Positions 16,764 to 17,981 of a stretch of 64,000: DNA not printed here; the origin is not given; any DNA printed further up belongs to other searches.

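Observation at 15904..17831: FEN1 translationally coupled (ATGA) to an AEP-family primase/polymerase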

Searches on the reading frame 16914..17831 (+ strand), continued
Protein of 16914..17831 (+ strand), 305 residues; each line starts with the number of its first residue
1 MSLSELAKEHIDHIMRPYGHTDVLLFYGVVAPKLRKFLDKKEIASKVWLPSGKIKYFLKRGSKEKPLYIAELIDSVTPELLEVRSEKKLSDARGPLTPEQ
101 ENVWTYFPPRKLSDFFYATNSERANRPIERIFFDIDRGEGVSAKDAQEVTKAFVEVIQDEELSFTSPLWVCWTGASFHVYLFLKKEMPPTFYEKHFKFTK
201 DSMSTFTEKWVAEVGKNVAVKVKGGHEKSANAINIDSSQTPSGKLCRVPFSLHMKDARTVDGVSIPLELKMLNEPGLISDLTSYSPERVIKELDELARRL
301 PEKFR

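Call 26: search_protein_families(library=pfam, proteins=[L012:9181-10944:+, L070:8529-8984:+, L011:4201-4887:+, L026:6704-8665:+, L020:8753-9466:-, L066:8901-9788:+, L047:10876-11265:+], max_evalue=0.001)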
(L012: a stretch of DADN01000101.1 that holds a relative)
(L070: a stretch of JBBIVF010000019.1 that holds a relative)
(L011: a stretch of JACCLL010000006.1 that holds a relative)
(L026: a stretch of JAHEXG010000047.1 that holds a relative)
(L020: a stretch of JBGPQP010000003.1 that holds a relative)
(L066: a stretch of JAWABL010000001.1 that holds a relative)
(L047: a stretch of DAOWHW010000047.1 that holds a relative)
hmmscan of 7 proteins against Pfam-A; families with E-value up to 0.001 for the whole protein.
L012:9181-10944:+ (587 aa): 5 families
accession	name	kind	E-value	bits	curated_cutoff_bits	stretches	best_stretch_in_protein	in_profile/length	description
PF01068.26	DNA_ligase_A_M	-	7.5e-55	186.2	26.2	1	235-435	2-204/204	ATP dependent DNA ligase domain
PF04675.19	DNA_ligase_A_N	-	5.8e-35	121.5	24.6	1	5-183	1-174/174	DNA ligase N terminus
PF04679.21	DNA_ligase_A_C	-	3.8e-25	88.6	27.5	1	460-570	1-94/94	ATP dependent DNA ligase C terminal region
PF09414.15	RNA_ligase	-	1.3e-05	25.8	27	1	255-434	3-170/171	RNA ligase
PF14743.12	DNA_ligase_OB_2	-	4.1e-05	23.9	28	0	456-499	2-39/66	DNA ligase OB-like domain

L070:8529-8984:+ (151 aa): 1 family
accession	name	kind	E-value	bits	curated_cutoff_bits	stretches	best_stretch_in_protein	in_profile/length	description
PF13298.12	LigD_N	-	3.6e-38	130.4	31.1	1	38-135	1-106/107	DNA Ligase D 3'-phosphoesterase domain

L011:4201-4887:+ (228 aa): 3 families
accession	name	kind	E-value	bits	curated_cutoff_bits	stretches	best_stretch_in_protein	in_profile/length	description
PF00730.31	HhH-GPD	-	1.4e-16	61.2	26.2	1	37-180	1-106/108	HhH-GPD superfamily base excision DNA repair protein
PF22175.2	Ogg-HhH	-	2.1e-05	24.6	27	1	40-168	28-150/173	8-oxoguanine DNA glycosylase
PF10576.14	EndIII_4Fe-2S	-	0.00017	22.2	20.5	1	200-216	1-17/17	Iron-sulfur binding domain of endonuclease III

L026:6704-8665:+ (653 aa): 7 families
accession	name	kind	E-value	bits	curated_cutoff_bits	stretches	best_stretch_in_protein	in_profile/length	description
PF17757.6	UvrB_inter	-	2.1e-28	98.7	22.9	1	164-251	3-91/91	UvrB interaction domain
PF12344.14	UvrB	-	1.6e-19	69.9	27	1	549-590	1-42/43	Ultra-violet resistance protein B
PF00271.37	Helicase_C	-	4.2e-19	69.3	23.5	1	432-542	6-109/110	Helicase conserved C-terminal domain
PF04851.21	ResIII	-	8.9e-13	48.9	22.5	1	15-90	3-83/164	Type III restriction enzyme, res subunit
PF02151.25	UVR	-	1.8e-10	40.7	21.5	1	610-643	2-35/36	UvrB/uvrC motif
PF00270.35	DEAD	-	2.8e-07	30.8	26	1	20-90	4-77/167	DEAD/DEAH box helicase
PF13604.12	AAA_30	-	0.00031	21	27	0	19-78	5-64/191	AAA domain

L020:8753-9466:- (237 aa): 3 families
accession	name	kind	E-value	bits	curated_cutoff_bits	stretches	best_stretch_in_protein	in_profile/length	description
PF00149.33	Metallophos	-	3.7e-14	54.1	21.5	1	6-198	2-190/191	Calcineurin-like phosphoesterase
PF14582.11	Metallophos_3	-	4.4e-14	52.9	28.2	1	145-232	169-253/259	Metallophosphoesterase, calcineurin superfamily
PF12850.12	Metallophos_2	-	2.5e-08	34.5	27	1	7-220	3-134/154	Calcineurin-like phosphoesterase superfamily domain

L066:8901-9788:+ (295 aa): 1 family
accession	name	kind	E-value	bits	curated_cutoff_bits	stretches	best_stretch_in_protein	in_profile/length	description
PF01930.23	Cas_Cas4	-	1.6e-08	35.3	22.7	1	149-273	47-159/160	Domain of unknown function DUF83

L047:10876-11265:+ (129 aa): 1 family
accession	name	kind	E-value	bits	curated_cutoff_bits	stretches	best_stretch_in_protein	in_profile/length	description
PF18894.6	PhageMetallopep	-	3.1e-21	76.3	23.7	1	3-107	2-113/134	Putative phage metallopeptidase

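Call 30: find_encoding_contigs(protein=P0002, flank=8000, max_places=3)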
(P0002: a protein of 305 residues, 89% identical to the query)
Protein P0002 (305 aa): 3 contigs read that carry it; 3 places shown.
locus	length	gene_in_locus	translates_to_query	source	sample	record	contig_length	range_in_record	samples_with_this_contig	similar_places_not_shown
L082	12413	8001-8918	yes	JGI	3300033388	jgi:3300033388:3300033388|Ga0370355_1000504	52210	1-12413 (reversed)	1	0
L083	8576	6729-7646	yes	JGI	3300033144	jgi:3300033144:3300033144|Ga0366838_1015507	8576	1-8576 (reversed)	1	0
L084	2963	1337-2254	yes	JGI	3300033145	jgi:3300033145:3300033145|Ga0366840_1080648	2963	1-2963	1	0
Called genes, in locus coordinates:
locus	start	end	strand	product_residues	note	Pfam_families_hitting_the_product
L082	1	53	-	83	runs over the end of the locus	PF01850:PIN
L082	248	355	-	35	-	-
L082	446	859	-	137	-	PF01850:PIN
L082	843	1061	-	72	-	PF01954:AF2212-like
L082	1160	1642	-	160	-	PF07790:Pilin_N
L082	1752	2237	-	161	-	PF07790:Pilin_N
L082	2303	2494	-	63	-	PF17341:DUF5371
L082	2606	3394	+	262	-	PF00571:CBS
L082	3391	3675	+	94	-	PF01503:PRA-PH, PF03819:MazG (weak)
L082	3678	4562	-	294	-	PF03444:WHD_HrcA, PF02082:Rrf2 (weak), PF00571:CBS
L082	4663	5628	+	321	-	PF17835:NOG1_N, PF01926:MMR_HSR1, PF02421:FeoB_N, PF06858:NOG1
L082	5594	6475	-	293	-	PF06550:SPP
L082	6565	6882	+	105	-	PF27291:AF_1457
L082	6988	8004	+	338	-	PF00752:XPG_N, PF00867:XPG_I, PF01367:5_3_exonuc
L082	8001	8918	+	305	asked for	PF21686:LigD_Prim-Pol (weak)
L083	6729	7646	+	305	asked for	PF21686:LigD_Prim-Pol (weak)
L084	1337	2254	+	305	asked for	PF21686:LigD_Prim-Pol (weak)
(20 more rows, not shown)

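Call 33: search_protein_families(library=pfam, alignment_id=A1, max_evalue=0.01)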
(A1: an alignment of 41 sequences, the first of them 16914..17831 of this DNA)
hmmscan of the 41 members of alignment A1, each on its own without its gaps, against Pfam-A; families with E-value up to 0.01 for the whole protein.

A. member 1, window:16914-17831:+ (305 aa): 1 family
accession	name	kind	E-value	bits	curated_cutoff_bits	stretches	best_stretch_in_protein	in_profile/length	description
PF21686.3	LigD_Prim-Pol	-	4.7e-06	26.8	27.4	1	22-283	4-240/254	LigD, primase-polymerase domain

B. families by the number of members that match (of 41 scanned): 8 families
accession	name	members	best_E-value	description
PF21686.3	LigD_Prim-Pol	16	5.1e-08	LigD, primase-polymerase domain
PF01896.25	DNA_primase_S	1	0.00032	DNA primase small subunit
PF22096.1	TagH_C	1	0.00089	Teichoic acid transporter subunit TagH C-terminal domain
PF20181.5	DUF6544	1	0.0058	Family of unknown function (DUF6544)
PF19667.4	DUF6170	1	0.0074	Family of unknown function (DUF6170)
PF21101.3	YqgU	1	0.0079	YqgU-like 6-bladed beta propeller domain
PF11224.13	DUF3023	1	0.0093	Protein of unknown function (DUF3023)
PF20370.3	DUF6665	1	0.0096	Family of unknown function (DUF6665)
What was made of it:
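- On LigD PolDom / NHEJ-type AEP (Pfam PF21686, TIGR02778): Only 16 of 41 family members reach E<=0.01 (call 33).
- One of 41 family members gives a weak PF01896 hit at E 3e-4 (call 33).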

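Call 36: search_protein_representatives(alignment_id=A1)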
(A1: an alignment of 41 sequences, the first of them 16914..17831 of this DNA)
Query: 41 sequences, 311 profile positions. Proteins with E-value up to 0.001 (for the whole library): 112; up to 1e-10: 92; up to 1e-30: 62. The best 112 are listed.
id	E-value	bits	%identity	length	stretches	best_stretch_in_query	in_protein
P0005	2.4e-150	516.3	-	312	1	1-311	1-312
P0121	1.1e-121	422.2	-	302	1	12-308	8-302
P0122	6.1e-115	400.0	-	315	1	1-311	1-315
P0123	6.3e-115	400.0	-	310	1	1-308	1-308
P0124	1.4e-112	392.3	-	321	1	3-308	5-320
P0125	2.1e-111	388.4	-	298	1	14-307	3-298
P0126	2.4e-111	388.2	-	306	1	5-307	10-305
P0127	2.5e-110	384.8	-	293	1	14-307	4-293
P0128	7.8e-108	376.7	-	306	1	9-306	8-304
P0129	3.3e-105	368.0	-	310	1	2-308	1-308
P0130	7.6e-104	363.6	-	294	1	8-305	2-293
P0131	1.4e-101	356.2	-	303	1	4-307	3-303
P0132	4.2e-101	354.6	-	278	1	14-308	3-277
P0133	7.4e-101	353.7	-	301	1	11-303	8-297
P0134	1.3e-99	349.6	-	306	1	9-308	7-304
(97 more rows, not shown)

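Call 37: search_dna_similar(query=L070:8529-8984:+, collection=plasmids, mode=protein, max_rows=12)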
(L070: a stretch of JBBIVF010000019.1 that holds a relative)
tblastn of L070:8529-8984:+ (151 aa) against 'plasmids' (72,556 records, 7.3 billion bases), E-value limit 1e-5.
Records with a match: 505; places in all: 544; records where one place covers at least 80% of the query: 494.
Best place of each record, by identity: <60% 505.
By first word of the organism name: Rhizobium 163; Sinorhizobium 126; Agrobacterium 49; Ensifer 20; Paracoccus 18; Cupriavidus 15; Shinella 12; Mycetohabitans 9; Burkholderia 7; Mesorhizobium 6; and 40 more.
By predicted mobility (MOB-suite, as given by PLSDB): non-mobilizable 245; conjugative 184; mobilizable 76.
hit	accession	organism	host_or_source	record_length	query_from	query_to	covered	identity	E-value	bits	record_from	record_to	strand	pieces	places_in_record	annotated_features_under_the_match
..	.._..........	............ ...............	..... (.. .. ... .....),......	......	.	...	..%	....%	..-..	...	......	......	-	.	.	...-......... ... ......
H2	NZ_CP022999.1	Rhizobium sp. 11515TR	Cell culture,agricultural soil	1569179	2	150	99%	50.0%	3e-36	138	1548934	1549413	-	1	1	none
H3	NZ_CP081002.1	Sphingobium sp. V4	cell culture,soil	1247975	2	151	99%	48.8%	8e-36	137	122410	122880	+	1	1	record has no annotation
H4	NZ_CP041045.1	Paracoccus sp. AK26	pure culture,Hexachlorocyclohexane ...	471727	2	149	98%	49.4%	2e-32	127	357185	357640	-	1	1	ligD: DNA ligase D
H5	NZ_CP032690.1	Rhizobium sp. CCGE532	Phaseolus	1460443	1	150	99%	48.5%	3e-34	132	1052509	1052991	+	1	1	record has no annotation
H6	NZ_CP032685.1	Rhizobium sp. CCGE531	Phaseolus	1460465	1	150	99%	48.5%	3e-34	132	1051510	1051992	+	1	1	record has no annotation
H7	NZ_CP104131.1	Sinorhizobium sp. K101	Phaseolus vulgaris,cell ...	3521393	2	150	99%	48.8%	4e-38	143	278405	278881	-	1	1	none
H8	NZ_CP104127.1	Sinorhizobium sp. M103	Phaseolus vulgaris,cell ...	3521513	2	150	99%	48.8%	4e-38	143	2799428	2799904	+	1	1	none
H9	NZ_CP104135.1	Sinorhizobium sp. C101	Phaseolus vulgaris,cell ...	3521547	2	150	99%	48.8%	4e-38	143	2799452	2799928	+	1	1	none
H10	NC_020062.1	Rhizobium tropici CIAT 899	Phaseolus vulgaris root nodule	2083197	2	150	99%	48.8%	3e-35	135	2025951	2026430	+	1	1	record has no annotation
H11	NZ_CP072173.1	Rhizobium sp. AB2/73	Phyla canescens,cell culture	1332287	2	150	99%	48.8%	9e-35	134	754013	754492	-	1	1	record has no annotation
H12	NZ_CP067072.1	Rhizobium sp. AB2/73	Phyla canescens,cell culture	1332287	2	150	99%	48.8%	9e-35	134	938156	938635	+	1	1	record has no annotation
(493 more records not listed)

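Call 38: get_annotated_region(hit=H4, flank=5000)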
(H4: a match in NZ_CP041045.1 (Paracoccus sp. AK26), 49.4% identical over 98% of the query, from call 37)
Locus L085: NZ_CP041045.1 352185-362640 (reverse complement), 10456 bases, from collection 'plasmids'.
description: Paracoccus sp. AK26 plasmid pAK1, complete sequence
organism: Paracoccus sp. AK26 (NCBI taxid 2589076)
taxonomy: Bacteria; Pseudomonadota; Alphaproteobacteria; Rhodobacterales; Paracoccaceae; Paracoccus; Paracoccus sp. AK26
host: -; source: pure culture,Hexachlorocyclohexane (HCH) pesticide-contaminated soil; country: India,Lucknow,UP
typing (MOB-suite, as given by PLSDB): non-mobilizable; replicon rep_cluster_229
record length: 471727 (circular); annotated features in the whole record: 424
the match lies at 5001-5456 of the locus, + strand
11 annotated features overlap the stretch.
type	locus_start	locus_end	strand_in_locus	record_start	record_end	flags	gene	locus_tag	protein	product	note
CDS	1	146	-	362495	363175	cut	-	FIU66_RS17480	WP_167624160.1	SDR family NAD(P)-dependent oxidoreductase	-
CDS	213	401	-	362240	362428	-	-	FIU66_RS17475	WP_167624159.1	hypothetical protein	-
CDS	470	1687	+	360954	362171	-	-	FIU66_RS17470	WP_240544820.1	glycosyltransferase family 1 protein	-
CDS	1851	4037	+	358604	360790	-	-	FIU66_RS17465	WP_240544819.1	glycosyltransferase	-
CDS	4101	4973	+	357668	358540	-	-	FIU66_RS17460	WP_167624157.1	Ku protein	GO:0006303 - double-strand break repair via nonhomologous end joining [Evidence IEA]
CDS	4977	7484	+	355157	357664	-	ligD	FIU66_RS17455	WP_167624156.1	DNA ligase D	GO:0006303 - double-strand break repair via nonhomologous end joining [Evidence IEA]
CDS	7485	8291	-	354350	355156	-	-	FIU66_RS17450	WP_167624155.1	Ku protein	GO:0006303 - double-strand break repair via nonhomologous end joining [Evidence IEA]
CDS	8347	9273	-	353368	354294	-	-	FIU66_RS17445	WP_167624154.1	NAD(P)/FAD-dependent oxidoreductase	-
CDS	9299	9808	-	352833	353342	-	-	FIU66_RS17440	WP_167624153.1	ferritin-like domain-containing protein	-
CDS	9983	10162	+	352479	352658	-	-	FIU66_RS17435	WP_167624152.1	DUF3606 domain-containing protein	-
CDS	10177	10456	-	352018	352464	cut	-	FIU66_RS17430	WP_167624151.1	YetF domain-containing protein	-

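Call 39: get_annotated_region(hit=H1, flank=5000)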
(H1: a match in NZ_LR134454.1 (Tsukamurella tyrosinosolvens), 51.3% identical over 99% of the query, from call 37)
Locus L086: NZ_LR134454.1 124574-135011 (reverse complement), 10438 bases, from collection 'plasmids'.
description: Tsukamurella tyrosinosolvens strain NCTC13231 plasmid 12, complete sequence
organism: Tsukamurella tyrosinosolvens (NCBI taxid 57704)
taxonomy: Bacteria; Actinomycetota; Actinomycetes; Mycobacteriales; Tsukamurellaceae; Tsukamurella; Tsukamurella tyrosinosolvens
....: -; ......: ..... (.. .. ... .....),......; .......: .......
typing (MOB-suite, as given by PLSDB): non-mobilizable
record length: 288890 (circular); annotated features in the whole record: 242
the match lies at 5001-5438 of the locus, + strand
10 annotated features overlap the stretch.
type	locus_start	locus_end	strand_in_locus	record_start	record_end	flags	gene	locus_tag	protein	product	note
CDS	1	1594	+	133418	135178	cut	-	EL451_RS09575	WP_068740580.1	GNAT family N-acetyltransferase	-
CDS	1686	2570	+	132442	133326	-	-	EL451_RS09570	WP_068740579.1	SDR family oxidoreductase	-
CDS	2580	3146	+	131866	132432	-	-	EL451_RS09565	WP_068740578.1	helix-turn-helix domain-containing protein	-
CDS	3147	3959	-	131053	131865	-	-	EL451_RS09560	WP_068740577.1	Ku protein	GO:0006303 - double-strand break repair via nonhomologous end joining [Evidence IEA]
CDS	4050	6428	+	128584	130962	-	-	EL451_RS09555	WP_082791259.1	ATP-dependent DNA ligase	GO:0006310 - DNA recombination [Evidence IEA]; GO:0006281 - DNA repair [Evidence IEA]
CDS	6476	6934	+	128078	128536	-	-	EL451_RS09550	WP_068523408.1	MarR family transcriptional regulator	-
CDS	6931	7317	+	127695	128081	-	-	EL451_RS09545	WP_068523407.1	DUF5313 family protein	-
CDS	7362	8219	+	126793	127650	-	-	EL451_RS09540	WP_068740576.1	P1 family peptidase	-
CDS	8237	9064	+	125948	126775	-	-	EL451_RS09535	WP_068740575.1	hypothetical protein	-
CDS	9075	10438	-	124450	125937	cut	-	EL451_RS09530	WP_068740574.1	bifunctional phosphatase PAP2/diacylglycerol kinase family protein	-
